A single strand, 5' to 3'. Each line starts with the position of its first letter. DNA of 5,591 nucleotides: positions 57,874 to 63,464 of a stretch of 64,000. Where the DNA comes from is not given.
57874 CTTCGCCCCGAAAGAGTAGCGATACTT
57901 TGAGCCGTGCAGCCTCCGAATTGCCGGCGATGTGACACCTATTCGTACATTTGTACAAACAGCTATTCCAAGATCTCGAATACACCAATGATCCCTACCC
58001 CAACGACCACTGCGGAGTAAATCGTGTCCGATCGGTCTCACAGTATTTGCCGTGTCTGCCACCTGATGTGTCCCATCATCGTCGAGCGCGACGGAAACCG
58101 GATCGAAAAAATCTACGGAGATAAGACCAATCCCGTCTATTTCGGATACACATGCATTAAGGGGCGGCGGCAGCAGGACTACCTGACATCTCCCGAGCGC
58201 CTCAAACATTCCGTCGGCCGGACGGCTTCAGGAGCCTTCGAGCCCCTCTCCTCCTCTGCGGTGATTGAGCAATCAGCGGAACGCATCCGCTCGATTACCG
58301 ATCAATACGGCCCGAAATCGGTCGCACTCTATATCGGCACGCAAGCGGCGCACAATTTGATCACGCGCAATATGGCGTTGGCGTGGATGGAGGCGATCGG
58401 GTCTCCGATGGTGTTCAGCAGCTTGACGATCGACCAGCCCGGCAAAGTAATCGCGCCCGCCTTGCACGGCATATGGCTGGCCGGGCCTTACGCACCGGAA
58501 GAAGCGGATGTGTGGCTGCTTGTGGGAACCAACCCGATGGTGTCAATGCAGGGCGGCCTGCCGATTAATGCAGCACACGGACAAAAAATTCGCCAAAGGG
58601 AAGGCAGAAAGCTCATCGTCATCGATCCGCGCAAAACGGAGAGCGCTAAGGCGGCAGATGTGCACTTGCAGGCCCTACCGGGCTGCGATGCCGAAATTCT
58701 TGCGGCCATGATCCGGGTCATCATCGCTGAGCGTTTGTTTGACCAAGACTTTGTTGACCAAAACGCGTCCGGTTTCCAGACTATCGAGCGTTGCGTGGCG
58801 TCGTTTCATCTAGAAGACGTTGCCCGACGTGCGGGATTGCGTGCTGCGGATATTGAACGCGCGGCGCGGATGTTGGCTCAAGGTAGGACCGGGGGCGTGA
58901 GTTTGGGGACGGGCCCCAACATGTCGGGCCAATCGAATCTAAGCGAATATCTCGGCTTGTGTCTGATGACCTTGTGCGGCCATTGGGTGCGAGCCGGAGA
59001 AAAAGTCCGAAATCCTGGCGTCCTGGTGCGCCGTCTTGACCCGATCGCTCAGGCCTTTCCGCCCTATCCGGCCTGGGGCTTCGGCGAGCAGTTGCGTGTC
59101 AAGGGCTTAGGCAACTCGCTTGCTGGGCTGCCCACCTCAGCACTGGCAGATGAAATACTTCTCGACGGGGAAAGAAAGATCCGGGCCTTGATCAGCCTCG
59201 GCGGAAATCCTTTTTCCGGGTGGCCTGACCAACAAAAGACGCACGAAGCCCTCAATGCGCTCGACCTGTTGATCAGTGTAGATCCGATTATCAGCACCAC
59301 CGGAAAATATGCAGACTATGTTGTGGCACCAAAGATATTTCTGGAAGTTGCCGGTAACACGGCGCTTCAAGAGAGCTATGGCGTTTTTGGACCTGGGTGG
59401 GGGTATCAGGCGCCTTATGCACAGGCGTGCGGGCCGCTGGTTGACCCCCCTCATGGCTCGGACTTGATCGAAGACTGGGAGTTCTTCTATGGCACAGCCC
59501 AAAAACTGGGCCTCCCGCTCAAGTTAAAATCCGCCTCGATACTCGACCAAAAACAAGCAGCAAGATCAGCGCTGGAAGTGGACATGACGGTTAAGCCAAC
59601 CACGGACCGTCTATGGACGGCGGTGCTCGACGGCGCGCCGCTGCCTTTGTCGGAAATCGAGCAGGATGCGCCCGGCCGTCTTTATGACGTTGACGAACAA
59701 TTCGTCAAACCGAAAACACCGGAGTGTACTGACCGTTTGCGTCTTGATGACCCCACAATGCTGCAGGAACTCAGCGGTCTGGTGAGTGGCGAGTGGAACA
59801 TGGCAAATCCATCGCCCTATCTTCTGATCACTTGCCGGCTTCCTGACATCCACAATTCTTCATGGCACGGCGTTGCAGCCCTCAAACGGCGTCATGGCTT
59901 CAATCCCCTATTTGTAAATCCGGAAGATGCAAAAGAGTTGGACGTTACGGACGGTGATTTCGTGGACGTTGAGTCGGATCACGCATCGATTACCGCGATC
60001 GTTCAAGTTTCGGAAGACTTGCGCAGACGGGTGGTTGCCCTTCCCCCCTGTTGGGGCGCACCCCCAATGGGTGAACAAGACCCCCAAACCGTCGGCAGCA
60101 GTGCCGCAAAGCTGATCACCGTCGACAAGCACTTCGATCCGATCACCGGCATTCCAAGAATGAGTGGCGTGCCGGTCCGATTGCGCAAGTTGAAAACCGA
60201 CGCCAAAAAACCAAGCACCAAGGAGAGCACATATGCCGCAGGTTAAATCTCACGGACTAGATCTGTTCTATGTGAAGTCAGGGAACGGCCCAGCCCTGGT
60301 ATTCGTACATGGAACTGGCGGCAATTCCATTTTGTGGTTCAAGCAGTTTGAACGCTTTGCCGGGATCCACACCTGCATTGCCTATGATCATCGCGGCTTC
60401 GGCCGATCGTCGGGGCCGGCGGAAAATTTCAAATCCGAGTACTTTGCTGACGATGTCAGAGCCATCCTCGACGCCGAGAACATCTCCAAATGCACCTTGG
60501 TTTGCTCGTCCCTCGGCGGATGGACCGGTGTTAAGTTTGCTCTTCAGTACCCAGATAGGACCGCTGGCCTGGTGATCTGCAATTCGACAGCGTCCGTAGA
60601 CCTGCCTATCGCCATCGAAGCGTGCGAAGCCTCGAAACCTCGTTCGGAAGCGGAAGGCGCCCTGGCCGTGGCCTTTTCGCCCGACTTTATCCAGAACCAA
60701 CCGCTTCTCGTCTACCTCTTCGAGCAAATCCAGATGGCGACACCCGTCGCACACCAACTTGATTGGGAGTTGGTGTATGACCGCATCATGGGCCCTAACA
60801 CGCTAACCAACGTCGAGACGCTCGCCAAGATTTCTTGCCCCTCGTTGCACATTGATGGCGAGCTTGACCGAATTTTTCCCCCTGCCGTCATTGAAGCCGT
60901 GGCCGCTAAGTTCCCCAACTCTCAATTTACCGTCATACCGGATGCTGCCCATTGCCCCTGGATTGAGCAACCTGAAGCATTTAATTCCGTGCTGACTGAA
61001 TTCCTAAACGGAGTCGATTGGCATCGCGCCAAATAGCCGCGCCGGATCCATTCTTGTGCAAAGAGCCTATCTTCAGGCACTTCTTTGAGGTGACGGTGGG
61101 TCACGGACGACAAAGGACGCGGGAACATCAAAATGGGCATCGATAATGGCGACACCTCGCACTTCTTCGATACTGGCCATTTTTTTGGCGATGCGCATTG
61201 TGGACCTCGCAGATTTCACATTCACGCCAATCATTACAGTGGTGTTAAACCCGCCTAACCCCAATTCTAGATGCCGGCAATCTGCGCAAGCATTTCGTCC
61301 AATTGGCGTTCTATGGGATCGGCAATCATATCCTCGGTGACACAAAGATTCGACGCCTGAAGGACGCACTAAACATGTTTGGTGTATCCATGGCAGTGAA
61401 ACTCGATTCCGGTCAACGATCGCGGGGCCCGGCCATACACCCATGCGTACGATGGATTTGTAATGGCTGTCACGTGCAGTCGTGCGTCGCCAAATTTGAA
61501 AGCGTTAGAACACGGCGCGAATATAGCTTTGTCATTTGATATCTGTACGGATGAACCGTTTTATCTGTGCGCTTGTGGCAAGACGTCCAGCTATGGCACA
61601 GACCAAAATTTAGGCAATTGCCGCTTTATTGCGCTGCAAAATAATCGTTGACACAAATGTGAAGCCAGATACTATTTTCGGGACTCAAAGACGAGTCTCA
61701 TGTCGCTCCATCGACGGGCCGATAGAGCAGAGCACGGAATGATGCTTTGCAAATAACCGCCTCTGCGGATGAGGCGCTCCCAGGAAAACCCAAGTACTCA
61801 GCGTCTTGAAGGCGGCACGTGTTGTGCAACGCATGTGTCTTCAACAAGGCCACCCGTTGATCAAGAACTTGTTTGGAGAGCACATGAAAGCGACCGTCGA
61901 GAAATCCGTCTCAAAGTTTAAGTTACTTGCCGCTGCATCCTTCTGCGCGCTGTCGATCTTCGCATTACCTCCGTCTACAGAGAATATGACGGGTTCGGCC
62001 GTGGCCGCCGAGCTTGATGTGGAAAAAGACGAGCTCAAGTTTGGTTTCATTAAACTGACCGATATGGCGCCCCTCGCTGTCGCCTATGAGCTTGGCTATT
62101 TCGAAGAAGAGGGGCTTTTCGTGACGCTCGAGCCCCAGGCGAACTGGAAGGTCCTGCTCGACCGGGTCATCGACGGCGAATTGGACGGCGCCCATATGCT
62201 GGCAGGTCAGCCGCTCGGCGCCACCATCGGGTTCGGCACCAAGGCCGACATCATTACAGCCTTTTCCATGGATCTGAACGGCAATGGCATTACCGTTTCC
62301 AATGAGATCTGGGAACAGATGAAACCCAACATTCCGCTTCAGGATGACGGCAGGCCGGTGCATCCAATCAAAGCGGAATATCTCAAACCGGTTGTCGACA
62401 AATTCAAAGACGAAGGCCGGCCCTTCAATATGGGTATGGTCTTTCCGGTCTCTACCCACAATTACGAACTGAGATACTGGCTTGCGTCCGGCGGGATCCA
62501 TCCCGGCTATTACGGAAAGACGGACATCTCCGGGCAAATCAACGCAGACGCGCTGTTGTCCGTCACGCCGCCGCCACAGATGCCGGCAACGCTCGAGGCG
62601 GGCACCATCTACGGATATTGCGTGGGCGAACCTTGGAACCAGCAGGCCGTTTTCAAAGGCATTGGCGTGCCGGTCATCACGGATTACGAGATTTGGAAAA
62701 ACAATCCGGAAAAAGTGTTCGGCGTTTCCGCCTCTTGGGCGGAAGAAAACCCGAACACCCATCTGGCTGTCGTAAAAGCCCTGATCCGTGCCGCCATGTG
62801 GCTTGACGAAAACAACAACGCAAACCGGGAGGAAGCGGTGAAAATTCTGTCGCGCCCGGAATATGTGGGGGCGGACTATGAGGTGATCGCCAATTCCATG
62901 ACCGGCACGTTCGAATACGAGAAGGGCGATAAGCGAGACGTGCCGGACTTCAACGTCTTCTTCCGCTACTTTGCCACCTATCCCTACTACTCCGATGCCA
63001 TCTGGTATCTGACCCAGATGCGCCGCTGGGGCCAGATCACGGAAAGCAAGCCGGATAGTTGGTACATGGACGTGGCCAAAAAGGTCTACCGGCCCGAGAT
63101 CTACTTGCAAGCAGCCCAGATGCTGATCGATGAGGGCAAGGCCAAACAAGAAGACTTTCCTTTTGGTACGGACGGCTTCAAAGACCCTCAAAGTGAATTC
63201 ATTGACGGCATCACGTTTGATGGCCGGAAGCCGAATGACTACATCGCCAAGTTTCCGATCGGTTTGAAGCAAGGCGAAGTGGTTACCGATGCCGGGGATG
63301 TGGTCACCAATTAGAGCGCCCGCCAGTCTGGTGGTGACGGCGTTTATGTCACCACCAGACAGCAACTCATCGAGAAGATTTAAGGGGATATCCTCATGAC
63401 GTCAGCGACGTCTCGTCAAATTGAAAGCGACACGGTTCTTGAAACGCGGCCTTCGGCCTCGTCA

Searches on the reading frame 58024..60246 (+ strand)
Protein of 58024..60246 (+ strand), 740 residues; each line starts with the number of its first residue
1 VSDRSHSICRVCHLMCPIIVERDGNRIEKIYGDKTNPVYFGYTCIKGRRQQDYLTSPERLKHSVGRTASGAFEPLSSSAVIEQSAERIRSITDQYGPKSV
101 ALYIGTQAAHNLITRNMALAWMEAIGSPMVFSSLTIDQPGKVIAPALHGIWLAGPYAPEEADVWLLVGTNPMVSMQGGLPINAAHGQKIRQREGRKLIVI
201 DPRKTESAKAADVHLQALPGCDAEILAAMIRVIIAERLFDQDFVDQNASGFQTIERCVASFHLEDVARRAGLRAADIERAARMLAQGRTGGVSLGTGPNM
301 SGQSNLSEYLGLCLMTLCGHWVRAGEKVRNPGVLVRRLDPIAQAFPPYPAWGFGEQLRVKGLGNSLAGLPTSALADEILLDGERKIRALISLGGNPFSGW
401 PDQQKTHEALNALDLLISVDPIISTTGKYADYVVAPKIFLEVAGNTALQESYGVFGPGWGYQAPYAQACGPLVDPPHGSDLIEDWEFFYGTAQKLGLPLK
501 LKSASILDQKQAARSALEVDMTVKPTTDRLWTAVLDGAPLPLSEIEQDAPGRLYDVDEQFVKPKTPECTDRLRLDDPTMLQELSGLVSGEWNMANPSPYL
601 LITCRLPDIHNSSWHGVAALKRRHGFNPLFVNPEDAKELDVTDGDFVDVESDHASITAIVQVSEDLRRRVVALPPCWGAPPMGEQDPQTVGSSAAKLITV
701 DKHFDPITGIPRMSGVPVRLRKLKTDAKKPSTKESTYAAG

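Call 10: search_protein_families(library=pfam, proteins=[window:58024-60246:+])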
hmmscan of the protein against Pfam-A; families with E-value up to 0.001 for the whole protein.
window:58024-60246:+ (740 aa): 3 families
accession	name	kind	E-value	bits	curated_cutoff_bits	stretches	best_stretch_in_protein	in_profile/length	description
PF01568.27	Molydop_binding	-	3.9e-16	59.5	26.8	1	600-715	2-108/110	Molydopterin dinucleotide binding domain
PF00384.28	Molybdopterin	-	2.1e-14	53.8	24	1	66-433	8-307/353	Molybdopterin oxidoreductase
PF04879.21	Molybdop_Fe4S4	-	4e-11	43.2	22.7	1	6-53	5-52/55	Molybdopterin oxidoreductase Fe4S4 domain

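Call 28: search_protein_families(library=ncbifam, proteins=[window:58024-60246:+], max_evalue=0.00001)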
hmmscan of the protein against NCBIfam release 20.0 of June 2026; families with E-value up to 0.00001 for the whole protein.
window:58024-60246:+ (740 aa): 24 families
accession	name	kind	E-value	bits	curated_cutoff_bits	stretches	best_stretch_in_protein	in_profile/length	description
TIGR01591.1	Fdh-alpha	equivalog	1.1e-54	185.6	666.25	2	8-316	2-308/672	formate dehydrogenase subunit alpha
NF047855.1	AssmNtatRedNasC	equivalog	1.1e-42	146.3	1100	2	191-316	206-333/708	assimilatory nitrate reductase catalytic subunit NasC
NF012032.0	PRK15488.1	equivalog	1.9e-37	128.7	694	1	5-286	44-319/759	thiosulfate reductase PhsA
TIGR02166.1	dmsA_ynfE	subfamily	6.8e-30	103.8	777.7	1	9-252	49-303/794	DMSO/selenate family reductase complex A subunit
NF041783.2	mnquin_red_QrcB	equivalog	4.7e-22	77.9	440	1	5-323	53-361/695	menaquinone reductase molybdopterin-binding-like subunit QrcB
NF041323.1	Nitr_red_NasA_Halo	equivalog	2.5e-21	75.9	1000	1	23-314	16-300/673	assimilatory nitrate reductase NasA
TIGR01553.1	formate-DH-alph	equivalog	1.1e-18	66.5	814.2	1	4-250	44-306/1009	formate dehydrogenase-N subunit alpha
TIGR03479.1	DMSO_red_II_alp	subfamily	6.9e-18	64.1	984.75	1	43-245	104-304/913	molybdopterin-dependent oxidoreductase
TIGR00509.1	bisC_fam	subfamily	7.4e-18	64.1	1017.55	1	160-288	167-305/772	molybdopterin guanine dinucleotide-containing S/N-oxide reductase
NF041884.1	selenate_YnfF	exception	6.8e-16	57.3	1650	1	42-252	88-303/798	selenate/tellurate reductase subunit YnfF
NF041885.1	selenate_YnfE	exception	1.1e-15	56.5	1675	1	25-252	79-310/805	selenate/tellurate reductase subunit YnfE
NF011566.1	PRK14990.1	exception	2.5e-15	55.6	1600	1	36-252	96-323/814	dimethylsulfoxide reductase subunit A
TIGR01701.1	Fdhalpha-like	subfamily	7.8e-15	54.1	582.15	1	207-291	258-349/744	FdhF/YdeP family oxidoreductase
NF010055.0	PRK13532.1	equivalog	3e-14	52.2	904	1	6-248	44-291/830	nitrate reductase catalytic subunit NapA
TIGR02693.1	arsenite_ox_L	equivalog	4.5e-14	51.4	359.05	1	193-291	265-371/806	arsenate reductase (azurin) large subunit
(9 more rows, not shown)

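Call 53: search_solved_structures(query=window:58024-60246:+, max_evalue=1e-10)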
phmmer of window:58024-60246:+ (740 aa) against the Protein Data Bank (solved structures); distinct sequences matched with E-value up to 1e-10: 20.
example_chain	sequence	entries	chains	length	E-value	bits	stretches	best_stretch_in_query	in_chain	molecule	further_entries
7qv7_S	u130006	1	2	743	2.3e-29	105.6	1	7-441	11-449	Hydrogen dependent carbon dioxide reductase subunit FdhF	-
2e7z_A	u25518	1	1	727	1.7e-27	99.4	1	5-328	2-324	Acetylene hydratase Ahy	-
9t1s_L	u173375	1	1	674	3.7e-27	98.3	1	3-442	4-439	formate dehydrogenase (coenzyme F420)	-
1aa6_A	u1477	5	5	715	2.8e-26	95.4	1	7-499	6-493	FORMATE DEHYDROGENASE H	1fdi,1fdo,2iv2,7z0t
2vpw_A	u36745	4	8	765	1.9e-23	86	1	6-441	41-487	THIOSULFATE REDUCTASE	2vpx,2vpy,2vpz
7vw6_A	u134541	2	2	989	8.5e-22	80.6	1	6-445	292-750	Formate dehydrogenase | Tungsten-containing formate dehydrogenase alpha subunit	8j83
7e5z_A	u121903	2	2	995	9.4e-22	80.4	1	6-445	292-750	Formate dehydrogenase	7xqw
6tg9_A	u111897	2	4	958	9.5e-20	73.8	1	7-445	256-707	Formate dehydrogenase subunit alpha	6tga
2jio_A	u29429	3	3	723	9.6e-20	73.8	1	7-443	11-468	PERIPLASMIC NITRATE REDUCTASE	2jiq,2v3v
2jim_A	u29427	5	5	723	4.2e-19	71.7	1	7-443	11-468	PERIPLASMIC NITRATE REDUCTASE | PROTEIN (PERIPLASMIC NITRATE REDUCTASE)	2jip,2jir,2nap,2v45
7bkb_D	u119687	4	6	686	3e-16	62.2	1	8-445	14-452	Formate dehydrogenase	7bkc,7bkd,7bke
9wxb_B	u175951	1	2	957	8e-16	60.8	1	7-445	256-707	Formate dehydrogenase alpha subunit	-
8rqz_C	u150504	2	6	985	1.4e-13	53.4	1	5-444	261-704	Probable oxidoreductase YjgC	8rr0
9gzq_A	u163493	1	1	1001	1.5e-13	53.3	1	5-444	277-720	Probable oxidoreductase YjgC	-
9vap_A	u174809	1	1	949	7.3e-13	51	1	6-311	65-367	Formate dehydrogenase molybdopterin-binding subunit FdhA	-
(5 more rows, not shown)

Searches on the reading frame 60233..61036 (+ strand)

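Call 10: search_protein_families(library=pfam, proteins=[window:60233-61036:+])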
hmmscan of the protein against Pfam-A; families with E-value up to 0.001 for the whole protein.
window:60233-61036:+ (267 aa): 3 families
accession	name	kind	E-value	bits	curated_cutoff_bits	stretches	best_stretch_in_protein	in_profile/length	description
PF00561.26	Abhydrolase_1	-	1.4e-28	100.6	25.8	1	20-245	1-243/245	alpha/beta hydrolase fold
PF12697.13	Abhydrolase_6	-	4e-22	80.4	26.3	1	22-251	1-215/217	Alpha/beta hydrolase family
PF12146.15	Hydrolase_4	-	3.2e-15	56.5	27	1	21-246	6-238/239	Serine aminopeptidase, S33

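Call 28: search_protein_families(library=ncbifam, proteins=[window:60233-61036:+], max_evalue=0.00001)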
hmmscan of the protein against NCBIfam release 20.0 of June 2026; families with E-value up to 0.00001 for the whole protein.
window:60233-61036:+ (267 aa): 31 families (the best 25 are shown)
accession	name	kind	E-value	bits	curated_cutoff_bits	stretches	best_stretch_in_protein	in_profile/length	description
TIGR02427.1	protocat_pcaD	equivalog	2.1e-34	119.1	255.85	1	16-258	10-250/251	3-oxoadipate enol-lactonase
NF051488.1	bifunc_PcaDC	exception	2.9e-30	105.6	390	1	18-260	11-252/375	bifunctional 3-oxoadipate enol-lactonase/4-carboxymuconolactone decarboxylase PcaDC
NF051487.1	bifunc_PcaCD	exception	7.6e-30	104.3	430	1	20-259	173-412/413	bifunctional 4-carboxymuconolactone decarboxylase/3-oxoadipate enol-lactonase PcaCD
TIGR03611.1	RutD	equivalog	1.5e-26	93.4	238.5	1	11-259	5-256/258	pyrimidine utilization protein D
TIGR01250.1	pro_imino_pep_2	subfamily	1.7e-22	80.4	167.65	2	16-124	22-135/288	proline iminopeptidase-family hydrolase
TIGR01738.1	bioH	equivalog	1.6e-21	77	206.95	2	195-257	182-244/245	pimeloyl-ACP methyl ester esterase BioH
NF011457.0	PRK14875.1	equivalog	9.2e-21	74.2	307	1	7-116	118-229/372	acetoin dehydrogenase dihydrolipoyllysine-residue acetyltransferase subunit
NF050089.1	i_nPHAscl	equivalog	2.4e-20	72.8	300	1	11-125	9-124/288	intracellular short-chain-length polyhydroxyalkanoate depolymerase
NF045632.1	hydroxlase_HsaD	equivalog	3.2e-19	69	400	1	3-117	18-136/290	4,5:9,10-diseco-3-hydroxy-5,9,17-trioxoandrosta-1(10),2-diene-4-oate hydrolase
TIGR03695.1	menH_SHCHC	equivalog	9e-19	67.9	208.55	2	19-119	2-105/252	2-succinyl-6-hydroxy-2,4-cyclohexadiene-1-carboxylate synthase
NF045948.1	ProImpepThrmp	equivalog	1.3e-17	64.2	500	1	5-126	8-136/291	proline iminopeptidase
NF002938.0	PRK03592.1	equivalog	3.3e-17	62.8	241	1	3-119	14-130/298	haloalkane dehalogenase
NF052614.1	AB_fold_OlsI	equivalog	5.8e-15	55.5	385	1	19-259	17-256/272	ornithine lipid biosynthesis O-acyltransferase OlsI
NF045945.1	ProImpepLactob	equivalog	1.4e-13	51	400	1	20-121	28-133/293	proline iminopeptidase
NF007674.0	PRK10349.1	equivalog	2.4e-13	50.3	449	0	14-120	7-109/256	pimeloyl-ACP methyl ester esterase BioH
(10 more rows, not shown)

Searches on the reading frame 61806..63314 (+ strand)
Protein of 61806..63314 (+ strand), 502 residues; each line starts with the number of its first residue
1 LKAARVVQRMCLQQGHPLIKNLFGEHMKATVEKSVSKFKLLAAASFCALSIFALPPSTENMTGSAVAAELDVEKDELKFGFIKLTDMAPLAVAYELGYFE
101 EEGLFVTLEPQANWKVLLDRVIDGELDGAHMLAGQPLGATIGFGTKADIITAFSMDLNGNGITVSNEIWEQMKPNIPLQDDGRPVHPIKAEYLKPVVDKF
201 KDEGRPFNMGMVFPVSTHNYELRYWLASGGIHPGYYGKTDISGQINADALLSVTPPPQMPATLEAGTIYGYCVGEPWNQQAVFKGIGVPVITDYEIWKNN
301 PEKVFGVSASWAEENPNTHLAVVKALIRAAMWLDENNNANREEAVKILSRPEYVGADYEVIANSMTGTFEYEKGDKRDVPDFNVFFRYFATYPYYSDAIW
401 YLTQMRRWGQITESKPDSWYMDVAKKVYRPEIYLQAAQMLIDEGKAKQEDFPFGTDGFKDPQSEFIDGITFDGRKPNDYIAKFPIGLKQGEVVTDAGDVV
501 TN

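Call 11: search_protein_families(library=pfam, proteins=[window:61806-63314:+])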
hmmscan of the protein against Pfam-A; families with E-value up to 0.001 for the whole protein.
window:61806-63314:+ (502 aa): 2 families
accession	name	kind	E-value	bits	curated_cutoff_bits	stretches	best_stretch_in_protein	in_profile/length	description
PF13379.11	NMT1_2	-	3.4e-96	322.4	24.7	1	73-349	4-252/252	NMT1-like family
PF09084.16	NMT1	-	0.00031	21.1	20.5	0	85-125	2-42/216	NMT1/THI5 like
